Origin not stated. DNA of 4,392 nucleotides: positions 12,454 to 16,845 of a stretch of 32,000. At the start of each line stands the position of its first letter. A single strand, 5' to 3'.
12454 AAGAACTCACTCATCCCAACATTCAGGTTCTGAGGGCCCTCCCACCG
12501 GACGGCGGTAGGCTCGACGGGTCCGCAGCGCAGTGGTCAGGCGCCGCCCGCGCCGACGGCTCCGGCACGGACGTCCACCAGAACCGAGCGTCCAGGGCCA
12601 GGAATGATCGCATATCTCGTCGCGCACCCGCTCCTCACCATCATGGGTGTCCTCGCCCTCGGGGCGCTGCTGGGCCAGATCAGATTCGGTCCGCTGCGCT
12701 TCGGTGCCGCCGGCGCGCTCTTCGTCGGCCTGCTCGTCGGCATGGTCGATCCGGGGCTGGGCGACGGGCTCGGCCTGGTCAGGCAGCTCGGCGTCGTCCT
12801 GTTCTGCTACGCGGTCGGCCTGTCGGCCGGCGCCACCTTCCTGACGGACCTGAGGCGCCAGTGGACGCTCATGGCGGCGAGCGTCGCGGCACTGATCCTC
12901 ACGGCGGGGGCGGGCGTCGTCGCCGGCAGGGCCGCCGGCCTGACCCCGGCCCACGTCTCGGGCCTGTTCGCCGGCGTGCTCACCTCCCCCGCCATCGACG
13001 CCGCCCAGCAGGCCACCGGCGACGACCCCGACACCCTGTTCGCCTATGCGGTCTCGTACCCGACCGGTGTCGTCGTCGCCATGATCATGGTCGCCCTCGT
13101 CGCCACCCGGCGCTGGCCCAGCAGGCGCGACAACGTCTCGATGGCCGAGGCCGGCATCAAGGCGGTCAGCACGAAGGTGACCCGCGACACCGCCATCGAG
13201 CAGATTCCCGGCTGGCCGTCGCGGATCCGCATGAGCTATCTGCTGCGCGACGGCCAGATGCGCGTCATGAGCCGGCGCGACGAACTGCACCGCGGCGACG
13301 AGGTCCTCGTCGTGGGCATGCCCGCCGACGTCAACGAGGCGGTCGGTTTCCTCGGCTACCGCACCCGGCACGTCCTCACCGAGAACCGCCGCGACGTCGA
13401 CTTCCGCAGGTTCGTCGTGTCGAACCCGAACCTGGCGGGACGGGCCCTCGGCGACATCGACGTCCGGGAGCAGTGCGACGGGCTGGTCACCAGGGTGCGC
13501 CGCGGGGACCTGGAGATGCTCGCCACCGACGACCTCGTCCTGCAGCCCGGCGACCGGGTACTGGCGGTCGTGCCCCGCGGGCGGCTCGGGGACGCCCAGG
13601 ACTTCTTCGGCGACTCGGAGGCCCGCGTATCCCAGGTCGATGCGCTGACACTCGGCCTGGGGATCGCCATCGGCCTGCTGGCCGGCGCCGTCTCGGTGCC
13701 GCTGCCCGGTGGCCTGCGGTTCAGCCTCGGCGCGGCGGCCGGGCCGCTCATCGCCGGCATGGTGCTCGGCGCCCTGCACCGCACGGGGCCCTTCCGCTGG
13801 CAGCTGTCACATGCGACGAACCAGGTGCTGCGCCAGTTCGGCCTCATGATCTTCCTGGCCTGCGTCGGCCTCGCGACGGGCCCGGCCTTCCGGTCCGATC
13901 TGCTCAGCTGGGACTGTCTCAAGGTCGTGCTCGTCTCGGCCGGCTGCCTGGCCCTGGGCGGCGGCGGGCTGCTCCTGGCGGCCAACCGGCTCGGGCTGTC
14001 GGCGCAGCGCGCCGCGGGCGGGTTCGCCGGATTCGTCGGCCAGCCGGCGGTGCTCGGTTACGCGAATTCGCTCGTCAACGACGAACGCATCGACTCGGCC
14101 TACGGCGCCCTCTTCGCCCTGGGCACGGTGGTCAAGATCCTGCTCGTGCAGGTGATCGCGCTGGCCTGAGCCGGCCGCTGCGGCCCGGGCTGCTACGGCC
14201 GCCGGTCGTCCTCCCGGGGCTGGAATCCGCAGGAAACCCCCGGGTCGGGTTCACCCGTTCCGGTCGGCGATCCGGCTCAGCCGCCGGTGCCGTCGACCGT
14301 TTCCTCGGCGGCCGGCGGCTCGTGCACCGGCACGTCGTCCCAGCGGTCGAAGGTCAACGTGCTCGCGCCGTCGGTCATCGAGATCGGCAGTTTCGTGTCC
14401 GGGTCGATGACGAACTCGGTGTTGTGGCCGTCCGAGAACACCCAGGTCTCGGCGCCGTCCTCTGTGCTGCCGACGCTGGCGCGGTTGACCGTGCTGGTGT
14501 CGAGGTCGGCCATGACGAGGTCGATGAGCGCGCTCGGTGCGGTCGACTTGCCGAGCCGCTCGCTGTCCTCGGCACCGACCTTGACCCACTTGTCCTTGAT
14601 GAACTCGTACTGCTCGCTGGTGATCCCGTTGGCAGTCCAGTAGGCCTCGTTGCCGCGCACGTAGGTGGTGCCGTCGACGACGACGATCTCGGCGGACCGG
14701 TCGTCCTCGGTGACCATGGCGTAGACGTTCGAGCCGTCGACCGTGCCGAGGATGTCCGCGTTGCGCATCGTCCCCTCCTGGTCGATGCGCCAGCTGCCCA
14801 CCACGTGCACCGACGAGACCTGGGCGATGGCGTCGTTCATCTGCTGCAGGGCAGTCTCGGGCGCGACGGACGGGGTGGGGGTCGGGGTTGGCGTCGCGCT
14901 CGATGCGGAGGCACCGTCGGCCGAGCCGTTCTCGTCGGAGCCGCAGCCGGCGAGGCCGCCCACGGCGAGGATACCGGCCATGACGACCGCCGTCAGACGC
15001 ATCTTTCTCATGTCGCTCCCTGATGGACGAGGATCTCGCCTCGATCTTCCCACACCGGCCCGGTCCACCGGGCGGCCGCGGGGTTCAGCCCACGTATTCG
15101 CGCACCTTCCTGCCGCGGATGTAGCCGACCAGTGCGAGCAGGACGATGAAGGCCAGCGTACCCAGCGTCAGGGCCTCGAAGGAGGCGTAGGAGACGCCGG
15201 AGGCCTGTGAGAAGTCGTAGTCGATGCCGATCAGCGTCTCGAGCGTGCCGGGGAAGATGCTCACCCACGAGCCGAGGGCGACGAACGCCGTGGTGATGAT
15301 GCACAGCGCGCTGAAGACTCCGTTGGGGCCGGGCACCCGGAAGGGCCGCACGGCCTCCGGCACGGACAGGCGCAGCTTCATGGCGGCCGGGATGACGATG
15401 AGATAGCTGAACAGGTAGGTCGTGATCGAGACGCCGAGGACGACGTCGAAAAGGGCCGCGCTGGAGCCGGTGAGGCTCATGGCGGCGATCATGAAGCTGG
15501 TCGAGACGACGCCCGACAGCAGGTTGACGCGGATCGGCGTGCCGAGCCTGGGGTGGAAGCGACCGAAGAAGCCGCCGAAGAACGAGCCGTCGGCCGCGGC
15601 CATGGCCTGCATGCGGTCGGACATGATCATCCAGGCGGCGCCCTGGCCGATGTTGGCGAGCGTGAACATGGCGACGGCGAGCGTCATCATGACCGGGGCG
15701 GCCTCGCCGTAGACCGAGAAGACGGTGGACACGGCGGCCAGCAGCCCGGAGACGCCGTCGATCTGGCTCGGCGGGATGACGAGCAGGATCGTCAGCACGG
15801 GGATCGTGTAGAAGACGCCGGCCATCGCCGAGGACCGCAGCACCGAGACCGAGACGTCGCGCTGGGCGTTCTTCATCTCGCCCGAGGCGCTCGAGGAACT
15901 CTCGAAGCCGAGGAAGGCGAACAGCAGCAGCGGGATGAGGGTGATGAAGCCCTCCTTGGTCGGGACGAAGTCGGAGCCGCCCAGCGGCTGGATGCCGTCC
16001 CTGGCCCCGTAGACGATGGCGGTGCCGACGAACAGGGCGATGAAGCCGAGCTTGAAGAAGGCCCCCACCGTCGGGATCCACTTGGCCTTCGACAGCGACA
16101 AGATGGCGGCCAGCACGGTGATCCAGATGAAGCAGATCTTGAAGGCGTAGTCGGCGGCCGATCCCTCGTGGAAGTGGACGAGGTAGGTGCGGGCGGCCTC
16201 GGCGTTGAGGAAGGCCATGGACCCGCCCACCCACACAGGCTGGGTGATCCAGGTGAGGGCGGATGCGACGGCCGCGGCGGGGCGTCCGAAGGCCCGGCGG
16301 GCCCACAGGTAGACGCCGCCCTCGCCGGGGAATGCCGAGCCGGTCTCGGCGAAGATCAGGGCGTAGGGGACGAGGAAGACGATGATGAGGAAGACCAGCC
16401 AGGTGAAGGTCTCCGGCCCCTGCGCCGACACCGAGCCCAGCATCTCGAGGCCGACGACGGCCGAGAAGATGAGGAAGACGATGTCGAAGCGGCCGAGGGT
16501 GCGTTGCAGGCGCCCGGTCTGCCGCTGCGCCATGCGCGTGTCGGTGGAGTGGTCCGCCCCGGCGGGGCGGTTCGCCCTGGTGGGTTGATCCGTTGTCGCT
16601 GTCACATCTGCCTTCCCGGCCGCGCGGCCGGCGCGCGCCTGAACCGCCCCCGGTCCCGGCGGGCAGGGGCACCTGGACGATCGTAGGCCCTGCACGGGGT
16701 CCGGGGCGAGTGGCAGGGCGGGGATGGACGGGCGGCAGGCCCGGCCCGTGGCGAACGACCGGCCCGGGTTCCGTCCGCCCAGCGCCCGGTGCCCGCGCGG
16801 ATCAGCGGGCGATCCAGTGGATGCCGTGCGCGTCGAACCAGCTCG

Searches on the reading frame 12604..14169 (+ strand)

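Call 11: search_protein_families(library=pfam, proteins=[window:12604-14169:+], max_evalue=0.01)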
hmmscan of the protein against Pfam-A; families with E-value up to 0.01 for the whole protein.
window:12604-14169:+ (521 aa): 2 families
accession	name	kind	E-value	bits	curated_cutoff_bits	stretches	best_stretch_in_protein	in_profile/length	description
PF06826.17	Asp-Al_Ex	-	1.4e-46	158.9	27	2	350-519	2-166/167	Predicted Permease Membrane Region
PF02080.26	TrkA_C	-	7.8e-15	55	27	1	271-336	6-71/71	TrkA-C domain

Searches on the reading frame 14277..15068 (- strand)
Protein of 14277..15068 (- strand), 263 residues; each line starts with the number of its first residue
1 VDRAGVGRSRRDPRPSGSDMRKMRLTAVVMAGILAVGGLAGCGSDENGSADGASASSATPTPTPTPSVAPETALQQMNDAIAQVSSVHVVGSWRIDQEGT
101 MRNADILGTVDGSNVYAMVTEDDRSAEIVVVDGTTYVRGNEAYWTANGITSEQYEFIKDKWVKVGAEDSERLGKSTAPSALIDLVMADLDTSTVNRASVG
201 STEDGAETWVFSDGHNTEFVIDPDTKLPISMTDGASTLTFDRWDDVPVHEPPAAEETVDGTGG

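Call 9: search_protein_families(library=pfam, proteins=[window:14277-15068:-], max_evalue=0.01)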
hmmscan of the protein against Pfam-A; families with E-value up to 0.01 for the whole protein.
window:14277-15068:- (263 aa): 0 families

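Call 10: search_protein_families(library=ncbifam, proteins=[window:14277-15068:-], max_evalue=0.001)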
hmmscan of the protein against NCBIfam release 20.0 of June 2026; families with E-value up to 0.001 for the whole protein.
window:14277-15068:- (263 aa): 3 families
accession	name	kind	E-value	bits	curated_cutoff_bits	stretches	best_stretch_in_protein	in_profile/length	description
NF053532.1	lipo_SCO4651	subfamily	1.5e-08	34.7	65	1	25-177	2-147/277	SCO4651 family lipoprotein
NF053526.1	Myco_lipo_LppK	equivalog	0.00012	22.1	125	1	20-95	1-79/167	lipoprotein LppK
NF052551.1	EnvBioLpgNMYCTU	equivalog_domain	0.00066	19.1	250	1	24-83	3-62/227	envelope biogenesis lipoprotein LpqN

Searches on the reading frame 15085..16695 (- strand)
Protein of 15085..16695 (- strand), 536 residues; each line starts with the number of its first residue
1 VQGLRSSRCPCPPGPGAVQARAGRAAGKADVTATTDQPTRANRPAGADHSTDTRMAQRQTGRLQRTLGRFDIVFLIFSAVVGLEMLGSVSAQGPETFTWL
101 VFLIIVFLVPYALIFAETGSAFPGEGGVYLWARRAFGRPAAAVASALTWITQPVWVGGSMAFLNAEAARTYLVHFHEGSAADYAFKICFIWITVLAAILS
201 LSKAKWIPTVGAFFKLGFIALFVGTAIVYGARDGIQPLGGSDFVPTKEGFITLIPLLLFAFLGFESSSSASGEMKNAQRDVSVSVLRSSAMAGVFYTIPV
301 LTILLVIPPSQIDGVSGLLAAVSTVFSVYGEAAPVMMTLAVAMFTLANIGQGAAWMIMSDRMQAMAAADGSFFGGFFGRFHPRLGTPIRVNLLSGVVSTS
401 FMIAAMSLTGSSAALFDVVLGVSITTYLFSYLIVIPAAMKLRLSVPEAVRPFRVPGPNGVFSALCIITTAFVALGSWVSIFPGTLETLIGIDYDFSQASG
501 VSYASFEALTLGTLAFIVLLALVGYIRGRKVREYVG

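Call 9: search_protein_families(library=pfam, proteins=[window:15085-16695:-], max_evalue=0.01)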
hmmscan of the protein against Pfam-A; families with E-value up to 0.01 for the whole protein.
window:15085-16695:- (536 aa): 2 families
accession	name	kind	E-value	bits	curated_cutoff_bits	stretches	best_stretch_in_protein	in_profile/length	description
PF13520.12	AA_permease_2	-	4.6e-42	144.8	27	1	67-472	1-403/427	Amino acid permease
PF00324.27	AA_permease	-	3.5e-12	46.2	24.6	1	87-479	20-425/470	Amino acid permease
